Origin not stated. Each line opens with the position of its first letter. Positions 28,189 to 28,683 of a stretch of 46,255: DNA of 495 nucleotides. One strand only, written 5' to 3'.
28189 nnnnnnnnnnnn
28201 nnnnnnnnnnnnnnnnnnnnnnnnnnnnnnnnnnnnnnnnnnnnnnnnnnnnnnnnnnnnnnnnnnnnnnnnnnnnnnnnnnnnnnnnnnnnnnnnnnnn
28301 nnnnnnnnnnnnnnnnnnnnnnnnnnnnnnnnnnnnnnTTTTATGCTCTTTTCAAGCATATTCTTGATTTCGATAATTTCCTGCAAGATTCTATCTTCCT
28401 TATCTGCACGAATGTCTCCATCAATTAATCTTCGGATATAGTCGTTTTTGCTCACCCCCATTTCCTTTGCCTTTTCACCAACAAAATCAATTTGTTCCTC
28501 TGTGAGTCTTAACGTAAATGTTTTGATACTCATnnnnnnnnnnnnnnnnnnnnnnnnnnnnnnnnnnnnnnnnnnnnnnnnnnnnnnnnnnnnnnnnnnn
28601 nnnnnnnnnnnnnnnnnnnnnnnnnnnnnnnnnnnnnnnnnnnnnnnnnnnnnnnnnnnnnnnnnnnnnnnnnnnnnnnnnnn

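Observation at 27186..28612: P22 immI-like secondary immunity module: two RHH genes, an antirepressor-like gene and a convergent antisense RNA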

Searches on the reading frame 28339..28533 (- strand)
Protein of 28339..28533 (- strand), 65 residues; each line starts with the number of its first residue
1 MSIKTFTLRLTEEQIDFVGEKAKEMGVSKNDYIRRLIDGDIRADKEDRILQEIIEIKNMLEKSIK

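Call 6: search_protein_families(library=pfam, max_evalue=0.1, proteins=[window:28339-28533:-])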
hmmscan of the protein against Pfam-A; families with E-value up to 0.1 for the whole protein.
seq(65 aa): 4 families
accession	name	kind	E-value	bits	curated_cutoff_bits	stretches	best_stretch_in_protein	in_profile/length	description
PF21983.2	NikA-like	-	8.7e-08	32.6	27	1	4-61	5-66/72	Mobilization protein NikA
PF01402.27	RHH_1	-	0.001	19.4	20.5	1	6-37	2-33/39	Ribbon-helix-helix protein, copG family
PF05534.18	HicB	-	0.0013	19.1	21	1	4-37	18-51/51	HicB family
PF19807.5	DUF6290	-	0.0038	17.8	27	1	5-37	3-35/72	Family of unknown function (DUF6290)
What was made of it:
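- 28336..28533 (-): RHH1, 65 aa, a ribbon-helix-helix protein of NikA-like/CopG type. This is the variable 'specificity' repressor of the cassette. Call 6 (NikA-like above its cut-off).
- Checked: RHH1: 28336-28533, minus strand, 65 aa. It matches NikA-like at 32.6 bits (cut-off 27) and RHH_1 at E 0.001 (call 6).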

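Call 7: search_protein_families(library=phrogs, max_evalue=0.01, proteins=[window:28339-28533:-])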
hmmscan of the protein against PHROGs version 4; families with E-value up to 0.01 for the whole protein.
seq(65 aa): 2 families
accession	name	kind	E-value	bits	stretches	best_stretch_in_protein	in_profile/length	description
phrog_13890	-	unknown function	0.0026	18.7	1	6-41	20-55/73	-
phrog_876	-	transcription regulation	0.0092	16.5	0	4-58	68-124/239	transcriptional repressor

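Call 55: search_solved_structures(query=window:28339-28533:-, max_evalue=10)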
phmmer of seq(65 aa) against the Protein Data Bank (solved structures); distinct sequences matched with E-value up to 10: 5.
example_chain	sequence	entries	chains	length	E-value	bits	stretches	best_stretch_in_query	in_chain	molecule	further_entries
1b28_A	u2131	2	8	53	0.03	18.1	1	4-42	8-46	PROTEIN (REGULATORY PROTEIN ARC) | ARC REPRESSOR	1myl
1qv9_A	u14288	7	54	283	0.36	14.7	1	5-47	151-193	F420-dependent methylenetetrahydromethanopterin dehydrogenase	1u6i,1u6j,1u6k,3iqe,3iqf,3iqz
9sob_A8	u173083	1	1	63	0.85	13.6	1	15-56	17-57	Nuclear pore complex protein NUP93A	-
7wj0_A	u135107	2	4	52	1.6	12.7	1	4-35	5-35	Antitoxin MazE6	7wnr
4psl_A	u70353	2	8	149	2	12.4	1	16-45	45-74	ssDNA binding protein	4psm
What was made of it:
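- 28336..28533 (-): The best solved-structure sequence match is Arc, E 0.03 (call 55).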
